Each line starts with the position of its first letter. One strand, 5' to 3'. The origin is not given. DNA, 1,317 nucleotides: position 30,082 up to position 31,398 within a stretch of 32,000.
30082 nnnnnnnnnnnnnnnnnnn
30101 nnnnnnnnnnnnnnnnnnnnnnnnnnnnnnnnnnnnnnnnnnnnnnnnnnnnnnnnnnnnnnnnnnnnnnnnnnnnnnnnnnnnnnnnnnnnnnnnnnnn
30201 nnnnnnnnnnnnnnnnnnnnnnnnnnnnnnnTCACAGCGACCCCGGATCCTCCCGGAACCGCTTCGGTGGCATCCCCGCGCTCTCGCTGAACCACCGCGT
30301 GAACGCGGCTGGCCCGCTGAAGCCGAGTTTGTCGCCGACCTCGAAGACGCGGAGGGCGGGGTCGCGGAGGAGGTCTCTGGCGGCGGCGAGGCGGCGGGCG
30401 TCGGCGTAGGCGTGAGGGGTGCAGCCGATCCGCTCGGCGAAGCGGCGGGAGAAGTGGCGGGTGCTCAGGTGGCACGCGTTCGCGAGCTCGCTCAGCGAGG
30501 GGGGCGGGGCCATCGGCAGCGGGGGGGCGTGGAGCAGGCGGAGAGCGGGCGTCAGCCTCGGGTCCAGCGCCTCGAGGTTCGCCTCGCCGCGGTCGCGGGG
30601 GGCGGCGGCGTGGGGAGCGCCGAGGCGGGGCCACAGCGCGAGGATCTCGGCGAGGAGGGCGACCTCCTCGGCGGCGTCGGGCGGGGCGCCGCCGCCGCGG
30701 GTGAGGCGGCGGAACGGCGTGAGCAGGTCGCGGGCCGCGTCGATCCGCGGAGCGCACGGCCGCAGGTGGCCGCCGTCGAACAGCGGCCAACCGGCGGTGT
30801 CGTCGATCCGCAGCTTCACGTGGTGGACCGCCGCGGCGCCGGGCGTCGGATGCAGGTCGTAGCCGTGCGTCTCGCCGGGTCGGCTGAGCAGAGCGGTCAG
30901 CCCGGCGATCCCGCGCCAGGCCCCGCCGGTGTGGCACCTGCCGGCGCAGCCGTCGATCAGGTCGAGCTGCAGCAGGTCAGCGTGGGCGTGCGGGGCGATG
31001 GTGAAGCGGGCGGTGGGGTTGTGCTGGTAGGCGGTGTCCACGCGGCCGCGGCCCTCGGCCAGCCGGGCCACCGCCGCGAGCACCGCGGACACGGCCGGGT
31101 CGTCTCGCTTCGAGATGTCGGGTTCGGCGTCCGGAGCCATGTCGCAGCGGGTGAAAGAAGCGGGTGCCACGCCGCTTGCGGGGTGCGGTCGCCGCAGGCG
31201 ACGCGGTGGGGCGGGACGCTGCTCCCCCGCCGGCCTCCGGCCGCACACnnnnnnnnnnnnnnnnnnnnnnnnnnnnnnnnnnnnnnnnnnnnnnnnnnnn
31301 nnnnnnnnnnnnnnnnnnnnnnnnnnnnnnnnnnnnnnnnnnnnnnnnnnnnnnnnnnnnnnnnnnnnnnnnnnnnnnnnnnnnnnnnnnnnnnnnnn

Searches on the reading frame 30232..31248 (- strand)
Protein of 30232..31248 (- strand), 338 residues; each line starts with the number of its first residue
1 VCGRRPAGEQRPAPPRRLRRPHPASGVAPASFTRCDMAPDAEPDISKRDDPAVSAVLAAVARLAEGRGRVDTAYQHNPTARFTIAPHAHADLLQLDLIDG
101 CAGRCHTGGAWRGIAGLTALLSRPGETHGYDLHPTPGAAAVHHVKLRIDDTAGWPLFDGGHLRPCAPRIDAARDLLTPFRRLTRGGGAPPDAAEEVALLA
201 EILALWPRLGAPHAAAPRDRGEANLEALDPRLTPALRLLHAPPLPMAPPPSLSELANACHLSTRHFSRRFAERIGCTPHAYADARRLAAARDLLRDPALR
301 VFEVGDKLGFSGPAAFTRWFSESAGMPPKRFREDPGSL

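Call 29: search_protein_families(library=pfam, proteins=[window:30232-31248:-])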
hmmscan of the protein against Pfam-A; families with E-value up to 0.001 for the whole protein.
window:30232-31248:- (338 aa): 2 families
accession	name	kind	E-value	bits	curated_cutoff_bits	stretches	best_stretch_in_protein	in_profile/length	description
PF12833.13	HTH_18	-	6.2e-20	71.7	33.6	1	255-333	1-79/80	Helix-turn-helix domain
PF00165.29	HTH_AraC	-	1.1e-09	38.6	26.6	1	251-281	10-40/42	Bacterial regulatory helix-turn-helix proteins, AraC family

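Call 46: find_encoding_contigs(protein=window:30232-31140:-, flank=10000, max_places=2)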
Protein window:30232-31140:- (302 aa): 4 contigs read that carry it; 2 places shown.
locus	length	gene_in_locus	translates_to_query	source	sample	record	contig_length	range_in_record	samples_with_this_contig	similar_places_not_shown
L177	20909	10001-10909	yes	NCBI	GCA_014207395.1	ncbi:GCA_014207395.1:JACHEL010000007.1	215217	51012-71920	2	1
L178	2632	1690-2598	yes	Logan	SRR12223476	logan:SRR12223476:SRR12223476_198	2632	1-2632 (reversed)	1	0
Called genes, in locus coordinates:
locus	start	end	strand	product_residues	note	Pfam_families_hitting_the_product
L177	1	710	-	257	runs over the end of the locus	PF02633:Creatininase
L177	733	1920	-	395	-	-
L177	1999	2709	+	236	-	-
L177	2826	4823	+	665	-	PF03460:NIR_SIR_ferr, PF01077:NIR_SIR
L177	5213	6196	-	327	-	PF09243:Rsm22, PF13489:Methyltransf_23 (weak), PF08242:Methyltransf_12 (weak)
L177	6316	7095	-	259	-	-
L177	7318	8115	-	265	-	PF00106:adh_short, PF08659:KR, PF13561:adh_short_C2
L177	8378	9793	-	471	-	-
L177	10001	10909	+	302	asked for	PF00165:HTH_AraC (weak), PF12833:HTH_18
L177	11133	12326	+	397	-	PF22725:GFO_IDH_MocA_C3, PF02894:GFO_IDH_MocA_C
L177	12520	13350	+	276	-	PF01261:AP_endonuc_2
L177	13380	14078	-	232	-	PF02224:Cytidylate_kin, PF13189:Cytidylate_kin2 (faint), PF13238:AAA_18 (faint), PF13671:AAA_33 (faint), PF01202:SKI (faint), PF13207:AAA_17 (faint)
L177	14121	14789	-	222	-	PF07238:PilZ, PF00226:DnaJ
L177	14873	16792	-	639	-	PF03979:Sigma70_r1_1 (weak), PF00140:Sigma70_r1_2, PF04542:Sigma70_r2, PF04539:Sigma70_r3, PF04545:Sigma70_r4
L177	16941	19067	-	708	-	PF01807:Zn_ribbon_DnaG, PF08275:DNAG_N, PF01751:Toprim, PF13155:Toprim_2, PF13362:Toprim_3 (weak), PF13662:Toprim_4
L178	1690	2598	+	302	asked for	PF00165:HTH_AraC (weak), PF12833:HTH_18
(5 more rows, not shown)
